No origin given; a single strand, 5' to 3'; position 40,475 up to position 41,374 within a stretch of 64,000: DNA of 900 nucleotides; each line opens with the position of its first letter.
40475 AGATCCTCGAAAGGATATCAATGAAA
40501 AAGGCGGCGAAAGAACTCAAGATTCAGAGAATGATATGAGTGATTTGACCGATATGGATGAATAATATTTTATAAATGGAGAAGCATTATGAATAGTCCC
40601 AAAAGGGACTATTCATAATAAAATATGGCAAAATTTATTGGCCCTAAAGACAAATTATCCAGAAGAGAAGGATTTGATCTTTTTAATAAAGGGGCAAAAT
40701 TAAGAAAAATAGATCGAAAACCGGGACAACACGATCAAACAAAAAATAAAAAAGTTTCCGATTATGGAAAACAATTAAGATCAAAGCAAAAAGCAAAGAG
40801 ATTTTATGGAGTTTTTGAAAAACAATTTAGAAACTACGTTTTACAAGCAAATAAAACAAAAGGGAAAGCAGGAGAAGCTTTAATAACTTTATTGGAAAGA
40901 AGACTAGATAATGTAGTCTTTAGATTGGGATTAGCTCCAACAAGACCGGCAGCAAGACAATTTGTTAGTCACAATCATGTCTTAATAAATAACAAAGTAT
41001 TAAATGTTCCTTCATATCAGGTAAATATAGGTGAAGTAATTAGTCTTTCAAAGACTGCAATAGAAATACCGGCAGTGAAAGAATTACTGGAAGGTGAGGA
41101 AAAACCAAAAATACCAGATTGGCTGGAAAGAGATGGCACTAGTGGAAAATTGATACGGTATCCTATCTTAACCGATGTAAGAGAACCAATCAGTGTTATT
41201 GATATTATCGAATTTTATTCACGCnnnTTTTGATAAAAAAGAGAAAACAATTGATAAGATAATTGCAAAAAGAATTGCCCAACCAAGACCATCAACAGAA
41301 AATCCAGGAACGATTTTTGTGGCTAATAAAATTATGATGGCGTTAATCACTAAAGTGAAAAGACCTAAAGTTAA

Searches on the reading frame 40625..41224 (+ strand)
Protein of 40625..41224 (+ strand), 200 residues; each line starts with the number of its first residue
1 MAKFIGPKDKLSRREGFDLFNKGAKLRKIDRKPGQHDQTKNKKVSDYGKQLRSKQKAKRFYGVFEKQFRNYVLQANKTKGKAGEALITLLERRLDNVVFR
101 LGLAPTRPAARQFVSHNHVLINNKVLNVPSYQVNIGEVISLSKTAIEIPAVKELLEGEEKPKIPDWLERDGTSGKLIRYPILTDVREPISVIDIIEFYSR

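Call 46: search_protein_families(library=pfam, proteins=[window:40625-41224:+], max_evalue=0.001)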
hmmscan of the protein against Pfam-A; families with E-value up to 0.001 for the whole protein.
window:40625-41224:+ (200 aa): 2 families
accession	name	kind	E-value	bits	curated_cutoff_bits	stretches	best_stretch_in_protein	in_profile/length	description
PF00163.24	Ribosomal_S4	-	1.3e-22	80.7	23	1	3-91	1-95/95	Ribosomal protein S4/S9 N-terminal domain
PF01479.30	S4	-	3.3e-17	62.4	22.8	1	92-139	1-48/48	S4 domain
